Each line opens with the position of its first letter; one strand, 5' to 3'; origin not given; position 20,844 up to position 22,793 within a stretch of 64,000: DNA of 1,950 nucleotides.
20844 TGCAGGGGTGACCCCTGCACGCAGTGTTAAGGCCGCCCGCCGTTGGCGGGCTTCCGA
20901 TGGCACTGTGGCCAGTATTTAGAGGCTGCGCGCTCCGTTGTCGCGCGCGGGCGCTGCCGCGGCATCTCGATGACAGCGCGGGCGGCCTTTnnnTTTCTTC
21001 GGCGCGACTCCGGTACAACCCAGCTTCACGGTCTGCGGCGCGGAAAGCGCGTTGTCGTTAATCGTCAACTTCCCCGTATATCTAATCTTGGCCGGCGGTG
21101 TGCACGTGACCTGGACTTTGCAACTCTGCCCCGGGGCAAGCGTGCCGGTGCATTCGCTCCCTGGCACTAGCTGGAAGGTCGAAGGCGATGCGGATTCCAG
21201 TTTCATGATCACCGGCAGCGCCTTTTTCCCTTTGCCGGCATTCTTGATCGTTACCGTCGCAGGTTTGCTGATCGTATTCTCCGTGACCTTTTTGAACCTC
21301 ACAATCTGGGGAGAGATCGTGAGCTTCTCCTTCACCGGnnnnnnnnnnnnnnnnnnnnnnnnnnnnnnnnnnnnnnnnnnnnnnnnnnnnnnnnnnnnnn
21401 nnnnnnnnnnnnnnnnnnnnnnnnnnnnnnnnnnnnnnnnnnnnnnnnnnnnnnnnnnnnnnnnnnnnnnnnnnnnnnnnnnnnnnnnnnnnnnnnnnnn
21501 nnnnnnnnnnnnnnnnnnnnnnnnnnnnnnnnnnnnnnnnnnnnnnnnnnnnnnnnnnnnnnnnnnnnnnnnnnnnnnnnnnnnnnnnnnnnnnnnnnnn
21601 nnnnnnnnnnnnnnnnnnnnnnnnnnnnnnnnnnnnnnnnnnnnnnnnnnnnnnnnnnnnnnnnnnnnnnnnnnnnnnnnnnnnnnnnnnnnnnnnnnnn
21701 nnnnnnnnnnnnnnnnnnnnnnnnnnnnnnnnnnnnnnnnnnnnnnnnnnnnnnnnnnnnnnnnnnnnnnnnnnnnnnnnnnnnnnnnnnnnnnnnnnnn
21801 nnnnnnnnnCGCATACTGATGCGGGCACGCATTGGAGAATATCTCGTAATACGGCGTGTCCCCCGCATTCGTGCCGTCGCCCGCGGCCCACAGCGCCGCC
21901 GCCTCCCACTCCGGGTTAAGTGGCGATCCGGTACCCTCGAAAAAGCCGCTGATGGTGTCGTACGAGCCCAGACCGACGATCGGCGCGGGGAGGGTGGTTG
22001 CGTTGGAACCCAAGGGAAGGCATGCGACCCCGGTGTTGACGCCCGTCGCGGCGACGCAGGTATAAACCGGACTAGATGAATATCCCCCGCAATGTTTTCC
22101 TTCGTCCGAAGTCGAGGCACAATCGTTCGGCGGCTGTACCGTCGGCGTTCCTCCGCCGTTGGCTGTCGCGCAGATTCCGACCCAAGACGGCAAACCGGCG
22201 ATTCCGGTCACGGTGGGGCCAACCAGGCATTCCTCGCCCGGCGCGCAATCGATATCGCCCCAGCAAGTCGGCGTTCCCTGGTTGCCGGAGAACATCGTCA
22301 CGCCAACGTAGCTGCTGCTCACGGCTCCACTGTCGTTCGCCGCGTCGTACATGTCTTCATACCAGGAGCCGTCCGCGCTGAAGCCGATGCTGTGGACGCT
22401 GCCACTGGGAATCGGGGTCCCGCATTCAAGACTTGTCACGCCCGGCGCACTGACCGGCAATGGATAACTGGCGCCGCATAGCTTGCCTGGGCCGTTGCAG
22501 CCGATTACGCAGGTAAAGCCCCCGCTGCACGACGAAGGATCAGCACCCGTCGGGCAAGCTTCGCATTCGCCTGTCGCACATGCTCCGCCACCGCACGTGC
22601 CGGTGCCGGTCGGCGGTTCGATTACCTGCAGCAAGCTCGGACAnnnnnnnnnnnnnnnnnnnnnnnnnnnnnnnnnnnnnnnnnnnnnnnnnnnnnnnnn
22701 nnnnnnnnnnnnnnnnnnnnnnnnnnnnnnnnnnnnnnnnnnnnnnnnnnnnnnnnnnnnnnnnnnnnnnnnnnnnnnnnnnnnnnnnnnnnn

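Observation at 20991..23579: Bacterial thaumatin-like protein with very large Cys-rich insertions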

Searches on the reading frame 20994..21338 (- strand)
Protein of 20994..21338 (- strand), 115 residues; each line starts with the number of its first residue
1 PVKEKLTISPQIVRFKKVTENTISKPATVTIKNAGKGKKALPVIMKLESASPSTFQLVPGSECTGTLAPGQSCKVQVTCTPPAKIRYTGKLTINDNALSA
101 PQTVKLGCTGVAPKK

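Call 40: find_homologous_proteins(query=window:20994-21338:-, max_evalue=0.00001)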
Query seq(115 aa) (115 aa): 7 proteins with E <= 0.00001 among 12 candidates.
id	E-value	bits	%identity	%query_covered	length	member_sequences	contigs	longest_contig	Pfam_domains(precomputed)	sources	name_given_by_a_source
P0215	1.4e-47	178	78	99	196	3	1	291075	PF22073.3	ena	-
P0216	1.1e-45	172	78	94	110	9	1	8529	PF15780.12,PF22544.3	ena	-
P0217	3.2e-42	161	72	100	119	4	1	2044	PF22073.3,PF15780.12,PF22544.3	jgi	-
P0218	1.6e-20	91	59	84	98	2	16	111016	PF22073.3,PF15780.12,PF22067.3,PF22544.3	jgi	-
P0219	8.8e-20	89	57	84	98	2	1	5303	PF22073.3,PF15780.12,PF22544.3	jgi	-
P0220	4.8e-17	80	55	73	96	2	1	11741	PF22073.3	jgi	jgi:hypothetical protein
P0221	9.0e-15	73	47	100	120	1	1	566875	PF22073.3,PF15780.12,PF22544.3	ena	-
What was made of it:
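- Tried and rejected: This was low-yield: 12 candidates, mostly short fragments (call 40).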

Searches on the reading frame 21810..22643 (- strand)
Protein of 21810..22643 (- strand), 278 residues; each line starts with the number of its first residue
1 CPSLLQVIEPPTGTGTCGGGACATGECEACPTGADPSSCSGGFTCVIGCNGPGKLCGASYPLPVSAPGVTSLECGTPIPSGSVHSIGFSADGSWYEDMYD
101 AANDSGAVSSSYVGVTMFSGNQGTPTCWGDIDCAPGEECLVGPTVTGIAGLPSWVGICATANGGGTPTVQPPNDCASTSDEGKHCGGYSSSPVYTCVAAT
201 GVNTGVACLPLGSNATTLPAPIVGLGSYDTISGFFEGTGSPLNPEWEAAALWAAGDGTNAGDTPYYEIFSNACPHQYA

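Call 44: predict_structure(alignment_id=A2)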
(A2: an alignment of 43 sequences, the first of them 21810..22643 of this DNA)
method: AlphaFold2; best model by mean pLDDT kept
length: 278 residues; sequences in the alignment: 43
mean_pLDDT: 89.9   pTM: 0.86
mean pLDDT of the five models: 89.9, 89.8, 89.4, 89.2, 89.1
residues with pLDDT >= 90: 194; 70-90: 67; 50-70: 16; < 50: 1
segments of 3 or more residues with pLDDT < 50: none
pLDDT, mean of each block of 10 residues (from residue 1): 94 96 95 91 95 92 93 96 91 97 97 94 87 88 91 90 89 91 87 90 93 61 89 91 93 94 85 61
secondary structure, 60 per line:
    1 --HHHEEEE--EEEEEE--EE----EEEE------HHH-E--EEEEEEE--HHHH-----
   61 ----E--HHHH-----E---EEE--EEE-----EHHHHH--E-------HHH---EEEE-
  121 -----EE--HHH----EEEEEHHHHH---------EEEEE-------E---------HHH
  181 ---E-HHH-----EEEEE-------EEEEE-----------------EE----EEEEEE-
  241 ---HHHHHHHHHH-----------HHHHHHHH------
elements in order: E6-9 E12-17 E26-29 E43-49 H52-55 H68-71 E81-83 E86-88 H95-99 E116-119 E137-141 H142-146 E156-160 E194-198 E206-210 E234-239 H244-253 H265-272

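Call 46: fold_search(model_id=the predicted structure, library=pdb)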
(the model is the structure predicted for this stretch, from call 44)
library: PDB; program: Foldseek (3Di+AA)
matches with E <= 10: 2; with E <= 0.001: 0
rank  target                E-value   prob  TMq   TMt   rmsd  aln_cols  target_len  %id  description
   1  5jhw_D                5.0e+00  0.01  0.07  0.07  15.1       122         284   13  Crystal Structure of the GDF11:Follistatin 288 complex (released 2017-03-22)
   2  8tnp_B                8.3e+00  0.00  0.07  0.06  13.6       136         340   14  Cryo-EM structure of DDB1dB:CRBN:Pomalidomide:SD40 (released 2024-03-13)
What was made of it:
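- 21861..22526 (-): Insertion 2 (aa 352-573). It has 12 Cys and a mixed alpha/beta structure, and it expands domain II about six-fold. No PDB fold match, best E=5 (call 46).
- On GH64 beta-1,3-glucanase (Pfam Glyco_hydro_64): Domain II alone has no PDB hit (call 46).
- Domain II alone models at pLDDT 89.9 (call 44) with no PDB fold match (call 46).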

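Call 59: search_protein_families(library=pfam, proteins=[window:21810-22643:-], max_evalue=10)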
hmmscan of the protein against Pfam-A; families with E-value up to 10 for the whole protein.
window:21810-22643:- (278 aa): 0 families

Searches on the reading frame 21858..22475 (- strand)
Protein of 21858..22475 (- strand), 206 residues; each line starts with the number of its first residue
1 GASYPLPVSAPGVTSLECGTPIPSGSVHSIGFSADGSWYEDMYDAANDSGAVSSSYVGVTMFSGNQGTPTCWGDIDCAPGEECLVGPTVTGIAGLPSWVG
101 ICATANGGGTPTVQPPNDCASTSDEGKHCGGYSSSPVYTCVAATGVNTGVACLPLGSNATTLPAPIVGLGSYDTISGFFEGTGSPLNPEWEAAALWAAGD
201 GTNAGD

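Call 59: search_protein_families(library=pfam, proteins=[window:21858-22475:-], max_evalue=10)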
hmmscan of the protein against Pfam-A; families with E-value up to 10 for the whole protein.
seq(206 aa): 0 families

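Call 60: search_solved_structures(query=window:21858-22475:-, max_evalue=10)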
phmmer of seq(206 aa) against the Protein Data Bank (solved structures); distinct sequences matched with E-value up to 10: 2.
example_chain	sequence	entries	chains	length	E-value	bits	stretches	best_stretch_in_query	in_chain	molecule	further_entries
4acz_B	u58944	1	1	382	0.88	12.4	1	34-68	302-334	ENDO-ALPHA-MANNOSIDASE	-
4acy_A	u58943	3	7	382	0.97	12.3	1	34-68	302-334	ENDO-ALPHA-MANNOSIDASE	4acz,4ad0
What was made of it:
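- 21861..22526 (-): No Pfam or PDB sequence match (calls 59, 60).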
